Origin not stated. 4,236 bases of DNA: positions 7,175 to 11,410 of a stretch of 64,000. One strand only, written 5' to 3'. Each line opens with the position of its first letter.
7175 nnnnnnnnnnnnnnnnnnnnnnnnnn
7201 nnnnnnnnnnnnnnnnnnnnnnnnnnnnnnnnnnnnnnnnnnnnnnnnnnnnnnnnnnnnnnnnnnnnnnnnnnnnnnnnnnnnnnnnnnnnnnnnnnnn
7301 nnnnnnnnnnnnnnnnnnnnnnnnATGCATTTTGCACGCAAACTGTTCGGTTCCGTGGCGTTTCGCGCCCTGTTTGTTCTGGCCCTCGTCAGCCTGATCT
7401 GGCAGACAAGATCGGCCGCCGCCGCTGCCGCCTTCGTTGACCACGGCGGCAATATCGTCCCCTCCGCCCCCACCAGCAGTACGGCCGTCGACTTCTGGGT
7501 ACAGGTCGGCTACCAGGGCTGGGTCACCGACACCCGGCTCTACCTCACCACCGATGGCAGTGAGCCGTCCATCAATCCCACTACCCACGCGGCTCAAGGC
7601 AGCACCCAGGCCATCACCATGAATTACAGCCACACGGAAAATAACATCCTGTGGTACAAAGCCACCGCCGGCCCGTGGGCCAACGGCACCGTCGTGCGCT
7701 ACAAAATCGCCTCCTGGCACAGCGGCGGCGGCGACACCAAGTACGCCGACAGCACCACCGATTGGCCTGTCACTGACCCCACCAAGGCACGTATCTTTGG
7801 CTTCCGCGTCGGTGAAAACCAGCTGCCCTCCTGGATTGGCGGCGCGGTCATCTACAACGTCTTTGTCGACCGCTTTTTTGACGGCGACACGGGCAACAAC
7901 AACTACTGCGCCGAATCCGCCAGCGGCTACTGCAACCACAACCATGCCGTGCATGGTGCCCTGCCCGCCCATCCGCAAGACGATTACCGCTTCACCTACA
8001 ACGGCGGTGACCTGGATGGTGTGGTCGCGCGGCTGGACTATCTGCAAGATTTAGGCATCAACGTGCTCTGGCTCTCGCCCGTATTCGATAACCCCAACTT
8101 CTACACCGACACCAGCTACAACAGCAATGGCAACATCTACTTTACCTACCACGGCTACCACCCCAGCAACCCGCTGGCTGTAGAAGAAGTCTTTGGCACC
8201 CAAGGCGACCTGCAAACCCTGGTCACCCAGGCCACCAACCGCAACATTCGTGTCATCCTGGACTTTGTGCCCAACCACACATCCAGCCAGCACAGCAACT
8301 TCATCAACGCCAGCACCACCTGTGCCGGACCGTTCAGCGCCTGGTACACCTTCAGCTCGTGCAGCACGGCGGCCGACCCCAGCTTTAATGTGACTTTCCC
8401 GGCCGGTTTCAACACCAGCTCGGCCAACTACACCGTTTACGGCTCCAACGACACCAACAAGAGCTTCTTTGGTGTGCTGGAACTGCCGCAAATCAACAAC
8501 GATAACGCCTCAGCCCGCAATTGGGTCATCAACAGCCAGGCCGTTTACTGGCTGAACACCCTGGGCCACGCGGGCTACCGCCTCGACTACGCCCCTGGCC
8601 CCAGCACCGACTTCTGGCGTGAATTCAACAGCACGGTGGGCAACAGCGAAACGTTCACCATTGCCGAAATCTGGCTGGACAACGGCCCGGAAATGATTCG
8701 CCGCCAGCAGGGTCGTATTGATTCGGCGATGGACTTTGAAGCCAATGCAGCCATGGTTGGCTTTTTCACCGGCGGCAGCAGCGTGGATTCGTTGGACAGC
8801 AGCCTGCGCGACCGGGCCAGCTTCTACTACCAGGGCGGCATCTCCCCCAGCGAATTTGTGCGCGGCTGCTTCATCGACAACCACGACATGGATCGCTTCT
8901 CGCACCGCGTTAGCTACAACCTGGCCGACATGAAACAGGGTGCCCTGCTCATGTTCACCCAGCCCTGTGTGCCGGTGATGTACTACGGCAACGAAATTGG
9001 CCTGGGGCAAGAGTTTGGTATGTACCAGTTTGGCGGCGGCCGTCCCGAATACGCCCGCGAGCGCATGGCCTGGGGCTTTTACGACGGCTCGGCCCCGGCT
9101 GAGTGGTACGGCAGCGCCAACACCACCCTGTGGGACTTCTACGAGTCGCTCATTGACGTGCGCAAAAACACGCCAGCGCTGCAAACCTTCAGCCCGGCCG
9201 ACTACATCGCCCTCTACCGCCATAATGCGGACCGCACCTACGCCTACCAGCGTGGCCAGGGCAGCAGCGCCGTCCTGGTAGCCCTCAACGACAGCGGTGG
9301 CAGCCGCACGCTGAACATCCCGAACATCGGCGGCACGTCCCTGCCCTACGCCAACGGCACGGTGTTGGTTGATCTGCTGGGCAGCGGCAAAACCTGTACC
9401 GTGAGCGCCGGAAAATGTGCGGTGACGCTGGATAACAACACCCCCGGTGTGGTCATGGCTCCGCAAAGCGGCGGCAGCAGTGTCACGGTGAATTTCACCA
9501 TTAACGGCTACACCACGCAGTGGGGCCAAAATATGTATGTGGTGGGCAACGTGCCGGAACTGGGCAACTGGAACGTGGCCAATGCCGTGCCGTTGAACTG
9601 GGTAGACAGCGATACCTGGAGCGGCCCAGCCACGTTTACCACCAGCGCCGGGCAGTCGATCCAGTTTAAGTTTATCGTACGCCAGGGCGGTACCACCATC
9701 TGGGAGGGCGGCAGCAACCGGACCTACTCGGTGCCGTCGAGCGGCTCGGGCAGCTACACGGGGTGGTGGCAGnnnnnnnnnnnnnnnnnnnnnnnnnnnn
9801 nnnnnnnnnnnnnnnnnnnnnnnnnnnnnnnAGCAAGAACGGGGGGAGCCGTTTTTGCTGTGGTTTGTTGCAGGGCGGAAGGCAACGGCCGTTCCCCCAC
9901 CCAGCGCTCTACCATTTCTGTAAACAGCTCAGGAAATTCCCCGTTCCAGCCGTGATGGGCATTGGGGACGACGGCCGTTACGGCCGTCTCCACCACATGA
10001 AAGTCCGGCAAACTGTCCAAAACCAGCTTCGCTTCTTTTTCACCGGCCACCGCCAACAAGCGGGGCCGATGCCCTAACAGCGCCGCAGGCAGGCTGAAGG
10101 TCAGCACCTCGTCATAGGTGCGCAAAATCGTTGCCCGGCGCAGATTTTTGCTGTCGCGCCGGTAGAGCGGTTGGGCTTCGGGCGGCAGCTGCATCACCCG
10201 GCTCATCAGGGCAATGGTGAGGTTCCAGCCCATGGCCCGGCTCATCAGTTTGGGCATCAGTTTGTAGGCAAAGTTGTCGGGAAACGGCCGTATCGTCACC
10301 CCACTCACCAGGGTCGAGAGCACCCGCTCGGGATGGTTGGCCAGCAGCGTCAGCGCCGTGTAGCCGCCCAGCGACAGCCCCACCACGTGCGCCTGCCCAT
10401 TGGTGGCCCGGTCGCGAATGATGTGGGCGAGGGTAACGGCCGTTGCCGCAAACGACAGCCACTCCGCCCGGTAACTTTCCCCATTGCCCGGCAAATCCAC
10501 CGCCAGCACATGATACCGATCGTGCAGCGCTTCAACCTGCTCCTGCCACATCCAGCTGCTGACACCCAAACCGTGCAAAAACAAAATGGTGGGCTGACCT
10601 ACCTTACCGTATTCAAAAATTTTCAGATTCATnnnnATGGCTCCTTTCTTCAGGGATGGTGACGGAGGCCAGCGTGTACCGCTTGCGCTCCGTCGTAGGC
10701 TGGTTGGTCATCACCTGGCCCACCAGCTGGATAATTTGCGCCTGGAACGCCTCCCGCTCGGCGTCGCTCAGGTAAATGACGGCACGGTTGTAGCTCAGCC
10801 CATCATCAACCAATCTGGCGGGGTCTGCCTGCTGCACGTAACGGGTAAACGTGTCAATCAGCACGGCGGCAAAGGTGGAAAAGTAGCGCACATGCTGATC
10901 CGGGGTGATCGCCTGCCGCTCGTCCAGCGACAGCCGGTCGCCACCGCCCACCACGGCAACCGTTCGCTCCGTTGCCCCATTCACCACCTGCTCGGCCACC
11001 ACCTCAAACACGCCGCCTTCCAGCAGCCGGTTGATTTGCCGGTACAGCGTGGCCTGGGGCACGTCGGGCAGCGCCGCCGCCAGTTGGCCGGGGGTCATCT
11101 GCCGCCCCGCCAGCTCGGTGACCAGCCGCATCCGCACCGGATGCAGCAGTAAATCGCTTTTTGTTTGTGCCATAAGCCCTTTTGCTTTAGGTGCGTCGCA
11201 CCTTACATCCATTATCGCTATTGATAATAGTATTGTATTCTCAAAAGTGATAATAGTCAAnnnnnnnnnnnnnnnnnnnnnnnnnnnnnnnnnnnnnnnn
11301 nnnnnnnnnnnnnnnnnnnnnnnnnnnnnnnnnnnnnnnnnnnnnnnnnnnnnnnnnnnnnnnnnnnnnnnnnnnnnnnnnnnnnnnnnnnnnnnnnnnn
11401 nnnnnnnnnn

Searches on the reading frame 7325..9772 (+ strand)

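Call 23: search_protein_families(library=pfam, proteins=[window:7325-9772:+], max_evalue=0.00001)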
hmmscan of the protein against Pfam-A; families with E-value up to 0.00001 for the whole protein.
window:7325-9772:+ (816 aa): 2 families
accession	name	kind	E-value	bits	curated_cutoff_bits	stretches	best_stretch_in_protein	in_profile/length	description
PF00128.31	Alpha-amylase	-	7e-50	171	22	1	179-562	2-358/446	Alpha amylase, catalytic domain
PF00686.25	CBM_20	-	5.7e-24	84.2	23.3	1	720-810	2-94/97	Starch binding domain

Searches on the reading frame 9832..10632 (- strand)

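Call 23: search_protein_families(library=pfam, proteins=[window:9832-10632:-], max_evalue=0.00001)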
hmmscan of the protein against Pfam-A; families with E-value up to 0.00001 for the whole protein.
window:9832-10632:- (267 aa): 3 families
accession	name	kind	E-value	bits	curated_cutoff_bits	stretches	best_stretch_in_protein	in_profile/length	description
PF00561.26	Abhydrolase_1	-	4.4e-21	76.1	25.8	1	14-111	1-101/245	alpha/beta hydrolase fold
PF12697.13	Abhydrolase_6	-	4.1e-19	70.5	26.3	1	16-237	1-214/217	Alpha/beta hydrolase family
PF12146.15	Hydrolase_4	-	1e-11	45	27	1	15-178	6-178/239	Serine aminopeptidase, S33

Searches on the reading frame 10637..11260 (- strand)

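Call 23: search_protein_families(library=pfam, proteins=[window:10637-11260:-], max_evalue=0.00001)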
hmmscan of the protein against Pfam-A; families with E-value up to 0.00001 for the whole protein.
window:10637-11260:- (208 aa): 1 family
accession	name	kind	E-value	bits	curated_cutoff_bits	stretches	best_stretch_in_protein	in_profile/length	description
PF12840.13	HTH_20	-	8.1e-13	48.6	27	1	38-87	1-50/51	Helix-turn-helix domain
